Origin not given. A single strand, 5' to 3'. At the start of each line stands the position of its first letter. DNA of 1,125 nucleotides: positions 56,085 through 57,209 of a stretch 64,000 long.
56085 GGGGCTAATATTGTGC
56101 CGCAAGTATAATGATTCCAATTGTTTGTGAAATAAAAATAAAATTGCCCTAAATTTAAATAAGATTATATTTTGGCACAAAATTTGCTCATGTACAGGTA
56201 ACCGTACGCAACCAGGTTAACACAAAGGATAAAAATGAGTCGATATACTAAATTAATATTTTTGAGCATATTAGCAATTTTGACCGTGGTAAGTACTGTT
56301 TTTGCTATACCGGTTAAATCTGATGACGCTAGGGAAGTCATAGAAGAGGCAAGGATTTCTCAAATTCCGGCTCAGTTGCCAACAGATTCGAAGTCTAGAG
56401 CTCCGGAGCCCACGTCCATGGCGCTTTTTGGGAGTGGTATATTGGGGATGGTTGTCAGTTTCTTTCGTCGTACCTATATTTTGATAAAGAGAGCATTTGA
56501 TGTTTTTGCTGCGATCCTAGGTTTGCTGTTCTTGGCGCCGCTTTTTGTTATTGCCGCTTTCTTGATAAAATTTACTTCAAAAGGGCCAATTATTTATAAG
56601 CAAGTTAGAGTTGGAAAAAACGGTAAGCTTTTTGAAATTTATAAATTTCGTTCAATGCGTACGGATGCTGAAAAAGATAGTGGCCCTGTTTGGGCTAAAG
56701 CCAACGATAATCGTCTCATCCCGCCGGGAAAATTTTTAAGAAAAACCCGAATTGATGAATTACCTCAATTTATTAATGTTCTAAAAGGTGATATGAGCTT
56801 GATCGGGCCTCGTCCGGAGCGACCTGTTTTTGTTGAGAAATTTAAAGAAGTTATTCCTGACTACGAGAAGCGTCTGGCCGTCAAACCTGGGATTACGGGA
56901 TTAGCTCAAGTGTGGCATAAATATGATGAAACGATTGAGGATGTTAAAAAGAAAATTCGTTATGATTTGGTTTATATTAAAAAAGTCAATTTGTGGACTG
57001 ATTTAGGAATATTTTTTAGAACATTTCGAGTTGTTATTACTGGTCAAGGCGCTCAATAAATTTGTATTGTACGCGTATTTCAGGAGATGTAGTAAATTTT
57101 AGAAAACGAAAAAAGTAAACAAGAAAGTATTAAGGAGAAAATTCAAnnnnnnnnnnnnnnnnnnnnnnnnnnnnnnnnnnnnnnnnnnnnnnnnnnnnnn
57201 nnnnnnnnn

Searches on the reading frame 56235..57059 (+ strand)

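Call 12: search_protein_families(library=pfam, proteins=[window:56235-57059:+], max_evalue=0.001)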
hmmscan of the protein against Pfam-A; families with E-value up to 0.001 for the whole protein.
window:56235-57059:+ (274 aa): 2 families
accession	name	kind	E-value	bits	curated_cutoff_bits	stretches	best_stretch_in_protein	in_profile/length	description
PF02397.22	Bac_transf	-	7.8e-69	231.2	27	1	85-268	1-178/179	Bacterial sugar transferase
PF07589.16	PEP-CTERM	-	0.00021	21.7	20.7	1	56-79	2-24/24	PEP-CTERM motif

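Call 47: search_protein_families(library=ncbifam, proteins=[window:56235-57059:+], max_evalue=0.01)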
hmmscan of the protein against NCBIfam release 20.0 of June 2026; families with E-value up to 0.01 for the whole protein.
window:56235-57059:+ (274 aa): 12 families
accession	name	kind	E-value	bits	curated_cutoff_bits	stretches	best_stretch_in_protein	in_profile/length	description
TIGR03025.1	EPS_sugtrans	subfamily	5.5e-93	312.6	295.55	1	22-273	193-444/445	exopolysaccharide biosynthesis polyprenyl glycosylphosphotransferase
TIGR03013.1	EpsB_2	subfamily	3.2e-81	273.7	393.35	1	82-273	252-442/443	TIGR03013 family XrtA/PEP-CTERM system glycosyltransferase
TIGR03023.1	WcaJ_sugtrans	equivalog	1.1e-79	268.8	410.75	1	22-273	198-452/453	undecaprenyl-phosphate glucose phosphotransferase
TIGR03022.1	WbaP_sugtrans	subfamily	2.4e-55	188.6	403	2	157-273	345-455/456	undecaprenyl-phosphate galactose phosphotransferase WbaP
NF007518.0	PRK10124.1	equivalog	7.3e-53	179.9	684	1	82-263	271-453/464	undecaprenyl-phosphate glucose phosphotransferase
NF041877.1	EPS_EpsZ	equivalog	2.7e-50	171.4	800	1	44-273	224-458/459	exopolysaccharide biosynthesis polyisoprenyl-phosphate hexose-1-phosphate transferase EpsZ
NF052601.1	undeca_RfbP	equivalog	2.5e-44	151.4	330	1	82-270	42-238/244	undecaprenyl-phosphate galactose phosphotransferase family protein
NF050817.1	PolSacchBiosHfsE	equivalog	3.1e-43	148.2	750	1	34-266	220-458/467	polysaccharide biosynthesis protein HfsE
NF011751.0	PRK15204.1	equivalog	3.3e-37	128.2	907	1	76-273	271-475/476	undecaprenyl-phosphate galactose phosphotransferase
NF045514.1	glycotran_HepC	equivalog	3.3e-25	88.7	140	1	82-194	114-211/220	heterocyst development glycosyltransferase HepC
NF033554.9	floc_PepA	equivalog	0.00037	20.4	80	1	56-78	237-259/261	flocculation-associated PEP-CTERM protein PepA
NF041538.1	PEP_EDSA_1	subfamily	0.0049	16.6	100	1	56-76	284-304/307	EDSAP-1 family PEP-CTERM protein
